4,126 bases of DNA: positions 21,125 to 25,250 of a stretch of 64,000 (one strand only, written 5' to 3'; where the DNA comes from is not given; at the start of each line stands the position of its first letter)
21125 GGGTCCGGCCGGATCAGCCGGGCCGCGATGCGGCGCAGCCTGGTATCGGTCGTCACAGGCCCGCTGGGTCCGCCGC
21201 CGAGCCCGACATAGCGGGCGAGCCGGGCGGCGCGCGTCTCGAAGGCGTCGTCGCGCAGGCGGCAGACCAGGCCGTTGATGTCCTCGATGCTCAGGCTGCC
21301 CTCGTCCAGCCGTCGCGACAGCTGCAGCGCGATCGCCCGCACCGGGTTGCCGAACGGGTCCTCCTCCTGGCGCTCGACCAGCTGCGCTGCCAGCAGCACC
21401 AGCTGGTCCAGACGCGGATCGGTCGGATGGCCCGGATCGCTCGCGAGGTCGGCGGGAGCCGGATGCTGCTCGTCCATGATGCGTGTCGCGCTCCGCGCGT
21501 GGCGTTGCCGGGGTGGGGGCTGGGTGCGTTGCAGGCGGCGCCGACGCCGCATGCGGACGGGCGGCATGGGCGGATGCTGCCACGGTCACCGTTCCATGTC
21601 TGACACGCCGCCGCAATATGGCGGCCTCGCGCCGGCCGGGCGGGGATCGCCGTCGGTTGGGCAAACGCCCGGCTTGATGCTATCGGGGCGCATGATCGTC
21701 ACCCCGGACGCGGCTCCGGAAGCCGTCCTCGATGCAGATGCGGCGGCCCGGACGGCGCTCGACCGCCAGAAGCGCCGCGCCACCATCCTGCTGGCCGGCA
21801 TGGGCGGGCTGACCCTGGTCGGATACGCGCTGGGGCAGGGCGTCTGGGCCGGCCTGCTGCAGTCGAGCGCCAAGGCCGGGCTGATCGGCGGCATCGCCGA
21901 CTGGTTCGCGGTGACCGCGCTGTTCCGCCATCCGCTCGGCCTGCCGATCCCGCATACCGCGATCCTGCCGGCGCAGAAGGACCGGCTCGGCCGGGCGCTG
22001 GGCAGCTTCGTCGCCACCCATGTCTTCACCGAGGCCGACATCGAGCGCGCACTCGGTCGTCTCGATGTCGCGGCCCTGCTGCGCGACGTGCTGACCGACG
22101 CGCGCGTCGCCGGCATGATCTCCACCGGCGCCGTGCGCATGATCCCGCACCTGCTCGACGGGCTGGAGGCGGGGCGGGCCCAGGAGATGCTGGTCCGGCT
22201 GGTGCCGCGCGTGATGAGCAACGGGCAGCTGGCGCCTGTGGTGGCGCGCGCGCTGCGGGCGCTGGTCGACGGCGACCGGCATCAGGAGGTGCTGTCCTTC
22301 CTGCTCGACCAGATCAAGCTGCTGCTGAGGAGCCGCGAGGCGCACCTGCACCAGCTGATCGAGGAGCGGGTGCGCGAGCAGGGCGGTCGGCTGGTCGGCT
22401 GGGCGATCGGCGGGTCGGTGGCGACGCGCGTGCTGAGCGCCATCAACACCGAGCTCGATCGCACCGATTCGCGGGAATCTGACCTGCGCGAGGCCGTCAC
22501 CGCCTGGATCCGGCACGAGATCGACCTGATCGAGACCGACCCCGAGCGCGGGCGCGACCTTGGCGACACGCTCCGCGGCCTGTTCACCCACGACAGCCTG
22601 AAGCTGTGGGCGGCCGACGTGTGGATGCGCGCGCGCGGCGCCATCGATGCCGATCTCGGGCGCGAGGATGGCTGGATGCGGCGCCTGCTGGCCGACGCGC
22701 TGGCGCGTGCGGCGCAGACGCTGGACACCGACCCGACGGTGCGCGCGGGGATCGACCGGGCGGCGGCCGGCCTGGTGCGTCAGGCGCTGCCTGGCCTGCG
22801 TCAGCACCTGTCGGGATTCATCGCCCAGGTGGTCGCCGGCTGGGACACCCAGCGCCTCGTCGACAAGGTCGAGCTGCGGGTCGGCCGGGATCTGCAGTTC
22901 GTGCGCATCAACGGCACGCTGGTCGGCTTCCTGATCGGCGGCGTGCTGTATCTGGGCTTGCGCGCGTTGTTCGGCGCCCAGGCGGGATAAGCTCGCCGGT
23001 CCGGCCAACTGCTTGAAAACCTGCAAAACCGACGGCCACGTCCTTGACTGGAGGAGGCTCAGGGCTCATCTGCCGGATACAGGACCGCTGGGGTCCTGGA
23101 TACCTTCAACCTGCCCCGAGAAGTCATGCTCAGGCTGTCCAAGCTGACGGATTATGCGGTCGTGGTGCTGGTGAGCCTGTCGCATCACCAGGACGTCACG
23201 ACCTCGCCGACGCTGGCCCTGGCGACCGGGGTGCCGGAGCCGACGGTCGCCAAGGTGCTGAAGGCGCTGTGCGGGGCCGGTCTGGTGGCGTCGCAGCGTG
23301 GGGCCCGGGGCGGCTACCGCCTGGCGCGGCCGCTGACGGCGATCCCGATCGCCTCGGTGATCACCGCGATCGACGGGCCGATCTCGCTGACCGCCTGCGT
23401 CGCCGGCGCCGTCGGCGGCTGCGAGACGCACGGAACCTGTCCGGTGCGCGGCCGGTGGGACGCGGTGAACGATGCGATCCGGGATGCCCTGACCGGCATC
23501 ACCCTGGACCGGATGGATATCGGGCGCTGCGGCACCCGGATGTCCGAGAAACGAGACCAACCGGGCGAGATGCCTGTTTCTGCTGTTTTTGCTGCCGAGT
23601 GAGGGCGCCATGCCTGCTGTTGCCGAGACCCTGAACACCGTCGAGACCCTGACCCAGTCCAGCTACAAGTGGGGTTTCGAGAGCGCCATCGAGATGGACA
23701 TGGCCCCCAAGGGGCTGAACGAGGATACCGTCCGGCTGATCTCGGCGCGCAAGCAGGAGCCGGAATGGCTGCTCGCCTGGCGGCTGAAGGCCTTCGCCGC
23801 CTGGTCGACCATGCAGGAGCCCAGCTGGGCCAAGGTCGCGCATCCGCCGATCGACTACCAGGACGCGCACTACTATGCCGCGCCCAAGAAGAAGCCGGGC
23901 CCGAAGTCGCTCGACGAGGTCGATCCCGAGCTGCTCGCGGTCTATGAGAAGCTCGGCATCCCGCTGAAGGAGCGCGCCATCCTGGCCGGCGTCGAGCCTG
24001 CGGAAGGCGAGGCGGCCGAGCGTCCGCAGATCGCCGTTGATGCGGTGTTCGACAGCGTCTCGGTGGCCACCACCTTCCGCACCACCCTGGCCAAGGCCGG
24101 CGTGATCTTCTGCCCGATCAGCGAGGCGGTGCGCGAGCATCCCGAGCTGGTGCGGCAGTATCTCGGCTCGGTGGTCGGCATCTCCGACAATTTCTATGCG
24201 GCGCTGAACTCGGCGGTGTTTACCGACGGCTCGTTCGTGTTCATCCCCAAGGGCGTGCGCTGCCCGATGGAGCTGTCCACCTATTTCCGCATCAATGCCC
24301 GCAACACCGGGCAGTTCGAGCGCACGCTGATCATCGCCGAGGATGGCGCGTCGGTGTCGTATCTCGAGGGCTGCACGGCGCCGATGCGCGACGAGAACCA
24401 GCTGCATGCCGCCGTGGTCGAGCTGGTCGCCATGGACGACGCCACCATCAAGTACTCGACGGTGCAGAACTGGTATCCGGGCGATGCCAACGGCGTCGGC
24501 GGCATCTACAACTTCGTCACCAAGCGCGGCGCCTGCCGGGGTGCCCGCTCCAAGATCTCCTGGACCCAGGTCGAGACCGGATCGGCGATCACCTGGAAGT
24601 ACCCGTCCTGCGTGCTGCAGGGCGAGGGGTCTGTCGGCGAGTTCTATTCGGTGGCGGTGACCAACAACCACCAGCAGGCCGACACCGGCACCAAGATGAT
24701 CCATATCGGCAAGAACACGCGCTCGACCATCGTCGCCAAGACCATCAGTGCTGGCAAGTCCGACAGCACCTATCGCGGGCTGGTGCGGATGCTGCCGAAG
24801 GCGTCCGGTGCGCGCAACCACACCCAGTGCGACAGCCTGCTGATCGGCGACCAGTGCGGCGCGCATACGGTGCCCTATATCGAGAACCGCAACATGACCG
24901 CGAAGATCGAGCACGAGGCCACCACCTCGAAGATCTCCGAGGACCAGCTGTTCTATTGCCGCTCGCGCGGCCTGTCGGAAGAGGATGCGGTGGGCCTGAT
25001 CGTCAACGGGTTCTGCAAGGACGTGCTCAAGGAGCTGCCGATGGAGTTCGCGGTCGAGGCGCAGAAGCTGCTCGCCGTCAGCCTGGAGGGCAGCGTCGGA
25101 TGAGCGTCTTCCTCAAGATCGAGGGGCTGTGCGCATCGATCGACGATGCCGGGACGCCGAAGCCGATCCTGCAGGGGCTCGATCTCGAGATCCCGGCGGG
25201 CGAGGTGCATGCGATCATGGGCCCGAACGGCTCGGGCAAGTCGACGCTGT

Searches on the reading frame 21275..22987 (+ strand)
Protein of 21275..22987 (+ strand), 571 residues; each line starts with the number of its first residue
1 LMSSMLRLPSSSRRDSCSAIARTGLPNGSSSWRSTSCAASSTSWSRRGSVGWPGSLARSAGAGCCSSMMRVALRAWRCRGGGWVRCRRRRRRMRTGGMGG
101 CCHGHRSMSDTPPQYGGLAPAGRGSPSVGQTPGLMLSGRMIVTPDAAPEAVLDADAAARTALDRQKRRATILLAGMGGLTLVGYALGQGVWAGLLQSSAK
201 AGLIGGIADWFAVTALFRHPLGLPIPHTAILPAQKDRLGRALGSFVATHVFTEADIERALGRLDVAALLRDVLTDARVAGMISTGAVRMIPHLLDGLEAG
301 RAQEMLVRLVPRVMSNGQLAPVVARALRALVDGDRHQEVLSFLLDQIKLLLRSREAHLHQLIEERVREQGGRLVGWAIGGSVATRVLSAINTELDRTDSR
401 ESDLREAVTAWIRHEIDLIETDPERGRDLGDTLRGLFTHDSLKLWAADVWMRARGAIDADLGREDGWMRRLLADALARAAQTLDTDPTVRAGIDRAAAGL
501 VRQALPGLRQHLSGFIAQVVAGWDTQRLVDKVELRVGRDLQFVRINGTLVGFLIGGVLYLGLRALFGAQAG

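Call 84: search_protein_families(library=pfam, proteins=[window:21275-22987:+], max_evalue=0.00001)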
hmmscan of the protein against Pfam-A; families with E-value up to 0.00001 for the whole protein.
window:21275-22987:+ (571 aa): 1 family
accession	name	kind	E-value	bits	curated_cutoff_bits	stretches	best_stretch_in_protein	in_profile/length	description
PF04286.17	DUF445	-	6.1e-90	303.2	33.8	1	199-560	1-363/368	Protein of unknown function (DUF445)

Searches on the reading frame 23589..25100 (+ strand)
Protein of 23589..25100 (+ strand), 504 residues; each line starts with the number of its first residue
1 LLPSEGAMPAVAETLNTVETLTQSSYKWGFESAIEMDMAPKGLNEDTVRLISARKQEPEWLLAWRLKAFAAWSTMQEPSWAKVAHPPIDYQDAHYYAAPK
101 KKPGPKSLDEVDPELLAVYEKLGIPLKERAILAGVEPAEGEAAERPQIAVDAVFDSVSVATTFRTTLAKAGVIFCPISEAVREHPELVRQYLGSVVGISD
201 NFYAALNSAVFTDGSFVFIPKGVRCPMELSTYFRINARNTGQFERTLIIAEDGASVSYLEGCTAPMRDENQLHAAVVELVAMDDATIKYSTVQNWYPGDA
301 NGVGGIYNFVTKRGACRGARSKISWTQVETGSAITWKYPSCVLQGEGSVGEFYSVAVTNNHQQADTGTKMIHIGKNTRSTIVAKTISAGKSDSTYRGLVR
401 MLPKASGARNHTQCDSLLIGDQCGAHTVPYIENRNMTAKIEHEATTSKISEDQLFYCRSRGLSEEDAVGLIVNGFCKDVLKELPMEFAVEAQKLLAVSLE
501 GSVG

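Call 84: search_protein_families(library=pfam, proteins=[window:23589-25100:+], max_evalue=0.00001)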
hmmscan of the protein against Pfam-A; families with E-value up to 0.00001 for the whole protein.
window:23589-25100:+ (504 aa): 2 families
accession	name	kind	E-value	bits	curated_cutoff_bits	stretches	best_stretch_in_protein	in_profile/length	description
PF01458.23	SUFBD_core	-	5.1e-79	265.4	27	1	233-475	1-232/232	SUF system FeS cluster assembly, SufBD core domain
PF19295.5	SufBD_N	-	2.4e-09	37.5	23.5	1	168-225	109-166/172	SufBD protein N-terminal region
